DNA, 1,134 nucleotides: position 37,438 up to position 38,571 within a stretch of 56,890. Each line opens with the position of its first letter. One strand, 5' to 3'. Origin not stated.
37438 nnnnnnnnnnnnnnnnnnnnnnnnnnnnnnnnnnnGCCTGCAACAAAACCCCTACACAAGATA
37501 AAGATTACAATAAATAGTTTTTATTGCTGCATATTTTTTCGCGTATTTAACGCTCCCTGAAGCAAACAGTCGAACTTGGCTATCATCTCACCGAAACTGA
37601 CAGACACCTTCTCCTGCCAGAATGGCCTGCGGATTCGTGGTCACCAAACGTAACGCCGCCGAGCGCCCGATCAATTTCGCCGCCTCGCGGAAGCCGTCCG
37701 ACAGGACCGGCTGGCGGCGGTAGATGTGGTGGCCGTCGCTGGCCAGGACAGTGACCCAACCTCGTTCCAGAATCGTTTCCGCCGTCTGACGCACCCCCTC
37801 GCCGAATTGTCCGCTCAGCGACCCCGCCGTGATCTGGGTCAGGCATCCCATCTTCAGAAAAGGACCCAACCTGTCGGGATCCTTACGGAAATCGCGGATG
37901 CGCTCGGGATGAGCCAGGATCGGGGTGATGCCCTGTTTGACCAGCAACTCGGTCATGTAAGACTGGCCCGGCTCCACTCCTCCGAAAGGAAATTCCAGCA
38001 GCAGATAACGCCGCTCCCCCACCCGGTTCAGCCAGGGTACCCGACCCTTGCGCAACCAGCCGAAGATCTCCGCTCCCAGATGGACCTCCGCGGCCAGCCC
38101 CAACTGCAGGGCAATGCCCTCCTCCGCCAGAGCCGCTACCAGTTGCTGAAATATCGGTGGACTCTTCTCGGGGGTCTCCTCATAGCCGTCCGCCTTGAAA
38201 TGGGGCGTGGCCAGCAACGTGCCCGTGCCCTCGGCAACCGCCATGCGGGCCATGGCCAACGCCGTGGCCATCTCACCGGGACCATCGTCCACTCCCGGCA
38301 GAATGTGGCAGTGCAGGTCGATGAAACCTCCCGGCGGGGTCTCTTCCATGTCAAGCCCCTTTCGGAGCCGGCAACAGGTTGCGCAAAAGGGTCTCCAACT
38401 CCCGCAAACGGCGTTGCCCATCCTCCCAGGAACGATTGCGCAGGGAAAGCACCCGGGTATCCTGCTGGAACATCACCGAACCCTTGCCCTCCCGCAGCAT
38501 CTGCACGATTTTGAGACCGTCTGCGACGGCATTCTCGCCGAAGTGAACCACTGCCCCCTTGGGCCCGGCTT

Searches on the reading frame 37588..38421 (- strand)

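Call 3: search_protein_families(library=pfam, proteins=[window:37588-38421:-], max_evalue=0.1)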
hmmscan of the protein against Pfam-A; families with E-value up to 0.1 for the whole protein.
window:37588-38421:- (277 aa): 1 family
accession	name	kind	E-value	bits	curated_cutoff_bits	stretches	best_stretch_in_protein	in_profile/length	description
PF19567.5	CpsB_CapC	-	1.2e-47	162.8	27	1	33-268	1-233/234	Capsular polysaccharide synthesis, CpsB/CapC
